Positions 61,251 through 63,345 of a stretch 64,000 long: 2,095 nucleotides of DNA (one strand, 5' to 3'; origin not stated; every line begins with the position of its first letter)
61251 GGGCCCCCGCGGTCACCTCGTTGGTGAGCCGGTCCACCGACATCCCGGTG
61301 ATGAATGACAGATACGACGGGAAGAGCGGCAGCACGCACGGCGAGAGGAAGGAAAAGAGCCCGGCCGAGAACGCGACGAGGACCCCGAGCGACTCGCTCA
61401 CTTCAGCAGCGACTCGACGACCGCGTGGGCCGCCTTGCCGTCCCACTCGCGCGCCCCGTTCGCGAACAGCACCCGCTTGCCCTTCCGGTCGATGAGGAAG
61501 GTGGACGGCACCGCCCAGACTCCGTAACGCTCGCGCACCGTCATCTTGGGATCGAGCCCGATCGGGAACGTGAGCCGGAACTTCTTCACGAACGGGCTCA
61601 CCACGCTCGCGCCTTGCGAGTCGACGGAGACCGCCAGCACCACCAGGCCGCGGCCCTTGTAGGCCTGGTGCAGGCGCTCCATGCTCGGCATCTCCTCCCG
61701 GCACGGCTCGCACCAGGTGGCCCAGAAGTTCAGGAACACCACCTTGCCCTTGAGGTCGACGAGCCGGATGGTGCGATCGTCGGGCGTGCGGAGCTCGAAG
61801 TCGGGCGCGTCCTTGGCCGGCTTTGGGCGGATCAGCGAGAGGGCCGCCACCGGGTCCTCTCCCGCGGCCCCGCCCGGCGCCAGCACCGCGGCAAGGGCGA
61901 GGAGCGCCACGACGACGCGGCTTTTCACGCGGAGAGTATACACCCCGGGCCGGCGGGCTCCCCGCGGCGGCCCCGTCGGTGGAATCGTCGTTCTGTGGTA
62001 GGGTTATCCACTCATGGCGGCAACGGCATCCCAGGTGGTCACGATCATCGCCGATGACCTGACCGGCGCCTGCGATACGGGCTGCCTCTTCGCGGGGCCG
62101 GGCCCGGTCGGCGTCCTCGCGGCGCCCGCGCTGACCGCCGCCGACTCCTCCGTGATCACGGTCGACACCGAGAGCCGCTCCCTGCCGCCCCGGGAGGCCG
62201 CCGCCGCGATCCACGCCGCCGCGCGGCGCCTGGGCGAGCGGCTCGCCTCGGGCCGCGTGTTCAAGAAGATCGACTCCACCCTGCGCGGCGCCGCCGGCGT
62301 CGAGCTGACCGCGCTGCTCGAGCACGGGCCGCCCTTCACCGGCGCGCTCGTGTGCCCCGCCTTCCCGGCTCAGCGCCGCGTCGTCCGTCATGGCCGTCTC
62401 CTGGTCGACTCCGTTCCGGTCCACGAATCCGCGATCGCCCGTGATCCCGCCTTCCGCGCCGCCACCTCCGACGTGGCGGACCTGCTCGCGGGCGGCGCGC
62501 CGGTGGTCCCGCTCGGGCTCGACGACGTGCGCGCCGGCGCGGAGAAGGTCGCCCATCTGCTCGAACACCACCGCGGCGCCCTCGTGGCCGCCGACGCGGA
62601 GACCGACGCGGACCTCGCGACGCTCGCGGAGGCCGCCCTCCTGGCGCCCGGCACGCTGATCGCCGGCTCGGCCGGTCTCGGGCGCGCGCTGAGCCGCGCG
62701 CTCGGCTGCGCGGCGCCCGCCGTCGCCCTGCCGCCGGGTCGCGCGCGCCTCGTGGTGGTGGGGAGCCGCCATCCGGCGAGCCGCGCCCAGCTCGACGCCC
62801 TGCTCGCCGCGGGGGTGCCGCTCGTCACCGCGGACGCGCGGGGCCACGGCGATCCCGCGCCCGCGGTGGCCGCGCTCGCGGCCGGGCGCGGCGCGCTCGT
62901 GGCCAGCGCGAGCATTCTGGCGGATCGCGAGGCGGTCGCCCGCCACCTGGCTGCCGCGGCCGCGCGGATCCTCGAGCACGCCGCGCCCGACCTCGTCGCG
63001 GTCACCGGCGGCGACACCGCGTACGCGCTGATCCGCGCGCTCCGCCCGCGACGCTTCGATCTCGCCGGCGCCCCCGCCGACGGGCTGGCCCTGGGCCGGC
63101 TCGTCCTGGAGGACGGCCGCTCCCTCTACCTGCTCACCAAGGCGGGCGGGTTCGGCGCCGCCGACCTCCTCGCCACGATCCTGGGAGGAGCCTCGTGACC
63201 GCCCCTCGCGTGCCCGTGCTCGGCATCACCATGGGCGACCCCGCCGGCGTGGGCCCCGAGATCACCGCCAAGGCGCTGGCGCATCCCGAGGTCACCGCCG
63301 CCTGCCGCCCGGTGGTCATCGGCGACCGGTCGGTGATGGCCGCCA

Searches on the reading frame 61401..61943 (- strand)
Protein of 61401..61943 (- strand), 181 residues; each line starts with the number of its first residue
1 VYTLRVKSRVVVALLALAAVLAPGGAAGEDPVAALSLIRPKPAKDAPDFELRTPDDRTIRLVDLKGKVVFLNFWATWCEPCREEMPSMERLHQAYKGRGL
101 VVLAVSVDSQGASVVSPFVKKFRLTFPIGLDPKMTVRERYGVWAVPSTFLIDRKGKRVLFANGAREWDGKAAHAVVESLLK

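Call 88: search_protein_families(library=pfam, proteins=[window:61401-61943:-], max_evalue=0.0001)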
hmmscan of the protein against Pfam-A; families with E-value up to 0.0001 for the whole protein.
window:61401-61943:- (181 aa): 5 families
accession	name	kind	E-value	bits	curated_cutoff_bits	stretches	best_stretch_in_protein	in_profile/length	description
PF00578.27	AhpC-TSA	-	2.7e-31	108.5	26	1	44-156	3-120/124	AhpC/TSA family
PF08534.16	Redoxin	-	7.2e-23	81.5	26.6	1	44-156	4-127/148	Redoxin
PF13905.12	Thioredoxin_8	-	8.8e-14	52.1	27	1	66-156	1-93/94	Thioredoxin-like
PF00085.26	Thioredoxin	-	1.2e-08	35.3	23.5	1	66-112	18-63/103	Thioredoxin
PF13098.12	Thioredoxin_2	-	7.2e-05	23.5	27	0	65-164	4-94/104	Thioredoxin-like domain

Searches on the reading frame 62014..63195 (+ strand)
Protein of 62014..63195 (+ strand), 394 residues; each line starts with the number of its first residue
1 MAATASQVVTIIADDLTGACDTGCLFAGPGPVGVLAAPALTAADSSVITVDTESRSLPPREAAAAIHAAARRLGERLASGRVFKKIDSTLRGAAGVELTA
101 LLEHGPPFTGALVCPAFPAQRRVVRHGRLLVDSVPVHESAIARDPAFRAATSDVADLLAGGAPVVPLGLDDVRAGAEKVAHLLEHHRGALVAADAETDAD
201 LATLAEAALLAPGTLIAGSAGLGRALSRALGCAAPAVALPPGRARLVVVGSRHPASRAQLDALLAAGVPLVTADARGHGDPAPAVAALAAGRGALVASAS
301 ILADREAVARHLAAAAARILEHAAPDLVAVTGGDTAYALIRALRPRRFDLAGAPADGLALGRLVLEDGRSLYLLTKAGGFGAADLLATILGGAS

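Call 88: search_protein_families(library=pfam, proteins=[window:62014-63195:+], max_evalue=0.0001)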
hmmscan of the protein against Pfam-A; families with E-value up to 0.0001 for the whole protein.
window:62014-63195:+ (394 aa): 2 families
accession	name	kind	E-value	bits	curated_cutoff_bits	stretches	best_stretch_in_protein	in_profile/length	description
PF07005.16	SBD_N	-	2.6e-46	158.7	25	1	10-226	2-230/230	Sugar-binding N-terminal domain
PF17042.10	NBD_C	-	7.7e-14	53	28.3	1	246-386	1-168/168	Nucleotide-binding C-terminal domain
